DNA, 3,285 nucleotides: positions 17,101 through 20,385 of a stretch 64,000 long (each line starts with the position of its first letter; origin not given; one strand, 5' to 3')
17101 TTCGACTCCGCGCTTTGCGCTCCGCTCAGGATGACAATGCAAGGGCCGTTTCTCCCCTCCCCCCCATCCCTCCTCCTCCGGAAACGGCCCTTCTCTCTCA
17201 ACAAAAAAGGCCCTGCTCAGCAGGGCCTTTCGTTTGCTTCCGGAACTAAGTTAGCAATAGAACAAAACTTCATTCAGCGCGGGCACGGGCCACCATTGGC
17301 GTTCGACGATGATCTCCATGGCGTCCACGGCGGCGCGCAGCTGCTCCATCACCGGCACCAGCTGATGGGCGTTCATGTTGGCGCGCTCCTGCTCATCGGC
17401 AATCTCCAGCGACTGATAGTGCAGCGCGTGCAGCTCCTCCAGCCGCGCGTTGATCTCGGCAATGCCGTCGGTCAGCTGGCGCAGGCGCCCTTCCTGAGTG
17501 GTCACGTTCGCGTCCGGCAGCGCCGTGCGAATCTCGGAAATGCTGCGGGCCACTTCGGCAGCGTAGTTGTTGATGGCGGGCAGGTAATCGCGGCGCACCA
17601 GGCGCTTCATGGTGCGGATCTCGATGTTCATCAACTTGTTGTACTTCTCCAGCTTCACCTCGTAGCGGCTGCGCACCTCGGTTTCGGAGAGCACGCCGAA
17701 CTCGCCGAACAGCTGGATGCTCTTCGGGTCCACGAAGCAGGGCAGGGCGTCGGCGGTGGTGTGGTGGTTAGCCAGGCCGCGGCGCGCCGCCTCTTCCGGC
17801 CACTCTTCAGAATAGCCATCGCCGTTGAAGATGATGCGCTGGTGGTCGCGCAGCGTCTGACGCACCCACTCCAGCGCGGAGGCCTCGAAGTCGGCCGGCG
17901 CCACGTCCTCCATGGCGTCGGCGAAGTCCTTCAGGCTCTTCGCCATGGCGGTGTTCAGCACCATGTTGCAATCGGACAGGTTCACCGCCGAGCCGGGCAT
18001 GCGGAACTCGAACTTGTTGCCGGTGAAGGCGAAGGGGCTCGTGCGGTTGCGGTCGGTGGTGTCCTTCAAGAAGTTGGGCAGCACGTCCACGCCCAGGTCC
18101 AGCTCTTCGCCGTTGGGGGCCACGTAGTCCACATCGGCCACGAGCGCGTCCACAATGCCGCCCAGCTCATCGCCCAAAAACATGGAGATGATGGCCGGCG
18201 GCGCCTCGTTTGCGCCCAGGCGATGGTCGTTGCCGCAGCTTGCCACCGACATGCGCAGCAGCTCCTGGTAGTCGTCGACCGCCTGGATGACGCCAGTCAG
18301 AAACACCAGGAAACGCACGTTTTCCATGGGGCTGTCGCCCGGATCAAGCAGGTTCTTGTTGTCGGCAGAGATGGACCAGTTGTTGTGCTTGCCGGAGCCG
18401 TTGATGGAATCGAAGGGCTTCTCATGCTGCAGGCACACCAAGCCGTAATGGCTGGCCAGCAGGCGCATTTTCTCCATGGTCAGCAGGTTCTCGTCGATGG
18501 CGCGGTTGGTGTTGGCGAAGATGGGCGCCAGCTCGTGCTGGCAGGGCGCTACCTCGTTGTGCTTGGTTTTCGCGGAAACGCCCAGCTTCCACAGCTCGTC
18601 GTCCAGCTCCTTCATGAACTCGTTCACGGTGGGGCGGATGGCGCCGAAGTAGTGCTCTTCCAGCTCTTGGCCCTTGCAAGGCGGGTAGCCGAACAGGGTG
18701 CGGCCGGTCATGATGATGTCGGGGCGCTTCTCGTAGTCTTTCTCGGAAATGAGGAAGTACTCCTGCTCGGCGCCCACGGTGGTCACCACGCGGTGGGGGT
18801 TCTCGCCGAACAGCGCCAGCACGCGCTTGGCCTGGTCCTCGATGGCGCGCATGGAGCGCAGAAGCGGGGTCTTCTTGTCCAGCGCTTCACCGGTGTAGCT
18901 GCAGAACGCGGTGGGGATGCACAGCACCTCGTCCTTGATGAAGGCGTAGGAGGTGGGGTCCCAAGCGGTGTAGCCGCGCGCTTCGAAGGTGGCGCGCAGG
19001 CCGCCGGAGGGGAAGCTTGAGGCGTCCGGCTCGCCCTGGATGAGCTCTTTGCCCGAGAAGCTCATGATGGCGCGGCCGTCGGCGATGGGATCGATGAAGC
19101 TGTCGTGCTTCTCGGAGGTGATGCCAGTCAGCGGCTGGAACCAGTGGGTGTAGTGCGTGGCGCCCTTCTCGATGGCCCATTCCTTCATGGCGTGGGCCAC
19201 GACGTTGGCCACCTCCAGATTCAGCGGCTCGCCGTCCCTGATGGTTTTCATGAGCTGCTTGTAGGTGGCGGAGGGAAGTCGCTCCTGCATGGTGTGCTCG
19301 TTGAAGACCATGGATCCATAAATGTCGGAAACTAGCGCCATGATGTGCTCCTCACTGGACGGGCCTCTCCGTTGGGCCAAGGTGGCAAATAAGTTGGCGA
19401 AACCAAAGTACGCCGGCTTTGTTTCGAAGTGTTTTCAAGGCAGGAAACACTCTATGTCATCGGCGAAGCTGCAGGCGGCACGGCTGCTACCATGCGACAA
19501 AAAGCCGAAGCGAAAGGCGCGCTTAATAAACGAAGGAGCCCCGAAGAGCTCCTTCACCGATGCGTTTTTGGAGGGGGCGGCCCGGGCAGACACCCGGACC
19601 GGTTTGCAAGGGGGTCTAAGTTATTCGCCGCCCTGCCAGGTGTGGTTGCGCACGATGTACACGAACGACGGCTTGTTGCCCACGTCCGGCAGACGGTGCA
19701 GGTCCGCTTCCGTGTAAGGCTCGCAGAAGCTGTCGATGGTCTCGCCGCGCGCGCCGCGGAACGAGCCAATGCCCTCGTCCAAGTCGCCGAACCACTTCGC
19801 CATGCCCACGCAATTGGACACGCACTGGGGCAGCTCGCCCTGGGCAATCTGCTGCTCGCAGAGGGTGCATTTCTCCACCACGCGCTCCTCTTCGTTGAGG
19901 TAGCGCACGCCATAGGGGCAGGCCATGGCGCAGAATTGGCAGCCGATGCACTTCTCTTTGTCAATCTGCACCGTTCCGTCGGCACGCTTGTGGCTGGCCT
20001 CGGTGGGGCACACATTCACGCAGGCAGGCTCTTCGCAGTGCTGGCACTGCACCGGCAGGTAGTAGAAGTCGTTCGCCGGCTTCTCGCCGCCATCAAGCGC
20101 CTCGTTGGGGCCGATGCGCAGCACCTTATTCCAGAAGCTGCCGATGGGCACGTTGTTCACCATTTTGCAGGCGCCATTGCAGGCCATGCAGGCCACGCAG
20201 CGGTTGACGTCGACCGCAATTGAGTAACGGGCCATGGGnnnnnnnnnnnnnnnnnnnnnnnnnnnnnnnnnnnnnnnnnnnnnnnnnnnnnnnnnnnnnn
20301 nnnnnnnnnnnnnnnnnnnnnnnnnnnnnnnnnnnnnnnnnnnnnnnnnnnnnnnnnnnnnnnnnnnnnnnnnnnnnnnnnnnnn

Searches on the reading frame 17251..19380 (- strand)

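Call 6: search_protein_families(library=pfam, proteins=[window:17251-19380:-])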
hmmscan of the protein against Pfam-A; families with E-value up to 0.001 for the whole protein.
window:17251-19380:- (709 aa): 3 families
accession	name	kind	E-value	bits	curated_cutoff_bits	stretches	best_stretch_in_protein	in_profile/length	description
PF12437.13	GSIII_N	-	3e-82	274.5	25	1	18-176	2-160/160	Glutamine synthetase type III N terminal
PF18318.6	Gln-synt_C-ter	-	2.1e-40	137.6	22.7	1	504-617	4-117/118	Glutamine synthetase C-terminal domain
PF00120.29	Gln-synt_C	-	1.8e-18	67.2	24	1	184-381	8-201/344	Glutamine synthetase, catalytic domain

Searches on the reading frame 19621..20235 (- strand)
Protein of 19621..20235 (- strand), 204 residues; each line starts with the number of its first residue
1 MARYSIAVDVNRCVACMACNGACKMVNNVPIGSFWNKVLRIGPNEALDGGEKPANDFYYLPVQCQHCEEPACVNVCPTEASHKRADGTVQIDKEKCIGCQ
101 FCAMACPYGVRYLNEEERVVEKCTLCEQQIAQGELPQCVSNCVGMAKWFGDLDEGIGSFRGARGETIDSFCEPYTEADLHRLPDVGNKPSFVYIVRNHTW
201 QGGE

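Call 6: search_protein_families(library=pfam, proteins=[window:19621-20235:-])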
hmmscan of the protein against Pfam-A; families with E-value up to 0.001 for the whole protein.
window:19621-20235:- (204 aa): 10 families
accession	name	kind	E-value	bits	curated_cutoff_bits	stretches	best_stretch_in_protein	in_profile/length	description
PF13247.11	Fer4_11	-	6.9e-25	87.6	26.2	1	57-151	3-99/100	4Fe-4S dicluster domain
PF12838.12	Fer4_7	-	7.1e-14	52.5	27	2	12-80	1-52/52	4Fe-4S dicluster domain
PF12837.12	Fer4_6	-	1.9e-09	37.5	25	1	89-110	2-23/24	4Fe-4S binding domain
PF12797.12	Fer4_2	-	1e-08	35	24.5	1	90-108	4-22/22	4Fe-4S binding domain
PF00037.32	Fer4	-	6.8e-08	32.5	21.1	1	89-110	1-22/24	4Fe-4S binding domain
PF13237.11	Fer4_10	-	6.4e-07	29.6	25.5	2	61-107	6-53/53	4Fe-4S dicluster domain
PF13187.11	Fer4_9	-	5.9e-06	26.6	27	1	63-109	1-50/52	4Fe-4S dicluster domain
PF25160.1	LdpA_Fe-S-bd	-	8.7e-05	22.7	27.6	1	66-109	4-41/49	LdpA Fe-S cluster-binding domain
PF14697.11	Fer4_21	-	0.00014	22.4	35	1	63-108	7-53/59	4Fe-4S dicluster domain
PF12800.12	Fer4_4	-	0.00081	20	24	1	94-109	2-17/17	4Fe-4S binding domain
